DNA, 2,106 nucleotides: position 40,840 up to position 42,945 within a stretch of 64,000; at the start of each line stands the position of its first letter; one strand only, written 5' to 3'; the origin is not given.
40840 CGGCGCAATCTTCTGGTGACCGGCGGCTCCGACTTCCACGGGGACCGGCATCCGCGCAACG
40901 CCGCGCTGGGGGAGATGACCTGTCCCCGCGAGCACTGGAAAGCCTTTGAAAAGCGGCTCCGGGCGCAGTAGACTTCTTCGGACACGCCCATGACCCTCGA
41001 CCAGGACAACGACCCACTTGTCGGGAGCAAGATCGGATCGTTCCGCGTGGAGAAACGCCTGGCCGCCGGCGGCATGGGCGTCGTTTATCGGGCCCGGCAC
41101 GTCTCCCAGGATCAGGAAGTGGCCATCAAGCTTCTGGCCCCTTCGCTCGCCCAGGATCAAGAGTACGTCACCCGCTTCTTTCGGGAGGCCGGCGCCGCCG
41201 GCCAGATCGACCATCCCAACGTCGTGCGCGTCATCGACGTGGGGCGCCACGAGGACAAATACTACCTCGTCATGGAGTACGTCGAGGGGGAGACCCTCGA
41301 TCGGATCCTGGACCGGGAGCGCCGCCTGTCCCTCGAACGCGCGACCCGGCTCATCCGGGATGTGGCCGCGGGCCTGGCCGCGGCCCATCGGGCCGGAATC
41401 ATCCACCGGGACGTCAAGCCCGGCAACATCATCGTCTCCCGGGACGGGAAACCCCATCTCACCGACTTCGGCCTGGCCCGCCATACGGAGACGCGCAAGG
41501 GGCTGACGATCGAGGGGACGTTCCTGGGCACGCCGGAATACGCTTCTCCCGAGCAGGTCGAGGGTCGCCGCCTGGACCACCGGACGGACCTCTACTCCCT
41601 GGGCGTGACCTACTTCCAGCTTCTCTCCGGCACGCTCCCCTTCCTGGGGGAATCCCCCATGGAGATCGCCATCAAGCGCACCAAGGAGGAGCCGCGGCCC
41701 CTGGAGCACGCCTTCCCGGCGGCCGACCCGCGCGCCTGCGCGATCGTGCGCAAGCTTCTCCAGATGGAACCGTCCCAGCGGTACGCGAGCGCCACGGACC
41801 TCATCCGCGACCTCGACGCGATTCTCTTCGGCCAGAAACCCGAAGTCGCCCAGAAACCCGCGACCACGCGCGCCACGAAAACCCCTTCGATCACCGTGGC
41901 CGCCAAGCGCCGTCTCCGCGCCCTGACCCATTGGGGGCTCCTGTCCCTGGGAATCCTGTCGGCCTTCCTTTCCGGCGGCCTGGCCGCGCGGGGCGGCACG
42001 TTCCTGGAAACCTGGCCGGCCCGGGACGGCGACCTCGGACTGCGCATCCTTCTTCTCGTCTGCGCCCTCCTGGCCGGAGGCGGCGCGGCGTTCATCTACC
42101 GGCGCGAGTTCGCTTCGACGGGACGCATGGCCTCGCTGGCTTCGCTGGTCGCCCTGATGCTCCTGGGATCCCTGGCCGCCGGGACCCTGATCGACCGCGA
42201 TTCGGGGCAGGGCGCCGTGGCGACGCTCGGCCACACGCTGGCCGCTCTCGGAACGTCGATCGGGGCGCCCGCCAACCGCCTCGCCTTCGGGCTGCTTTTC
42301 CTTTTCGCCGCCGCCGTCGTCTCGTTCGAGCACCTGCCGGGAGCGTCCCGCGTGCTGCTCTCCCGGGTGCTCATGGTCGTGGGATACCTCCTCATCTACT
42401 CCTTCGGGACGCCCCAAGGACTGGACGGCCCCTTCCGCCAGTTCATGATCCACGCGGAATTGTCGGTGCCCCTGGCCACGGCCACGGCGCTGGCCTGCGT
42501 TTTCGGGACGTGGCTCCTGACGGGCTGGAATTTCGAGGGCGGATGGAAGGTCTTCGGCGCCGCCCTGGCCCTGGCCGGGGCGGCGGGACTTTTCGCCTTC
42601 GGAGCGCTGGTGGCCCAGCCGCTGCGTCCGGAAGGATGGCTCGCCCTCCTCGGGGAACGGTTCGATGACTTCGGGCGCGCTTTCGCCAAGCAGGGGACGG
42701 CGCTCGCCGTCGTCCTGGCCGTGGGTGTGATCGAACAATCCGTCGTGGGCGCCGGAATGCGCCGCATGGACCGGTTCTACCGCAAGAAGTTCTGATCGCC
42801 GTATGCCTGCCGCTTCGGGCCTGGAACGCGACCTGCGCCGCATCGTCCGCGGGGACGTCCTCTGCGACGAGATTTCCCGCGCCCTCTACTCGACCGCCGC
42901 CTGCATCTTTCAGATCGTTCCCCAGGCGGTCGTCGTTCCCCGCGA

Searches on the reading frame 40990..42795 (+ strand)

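Call 82: search_protein_families(library=pfam, proteins=[window:40990-42795:+], max_evalue=0.0001)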
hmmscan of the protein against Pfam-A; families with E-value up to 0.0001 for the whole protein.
window:40990-42795:+ (601 aa): 4 families
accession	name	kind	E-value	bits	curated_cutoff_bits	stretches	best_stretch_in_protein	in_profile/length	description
PF00069.31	Pkinase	-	5.5e-53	180.5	31.7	1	19-266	2-253/263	Protein kinase domain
PF07714.23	PK_Tyr_Ser-Thr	-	1.3e-34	120.1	23.1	1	19-264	2-248/258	Protein tyrosine and serine/threonine kinase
PF03109.22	ABC1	-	8.3e-12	45.2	22.9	1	90-169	142-220/244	ABC1 atypical kinase-like domain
PF01636.29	APH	-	2.3e-09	37.8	23.2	2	46-135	25-110/239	Phosphotransferase enzyme family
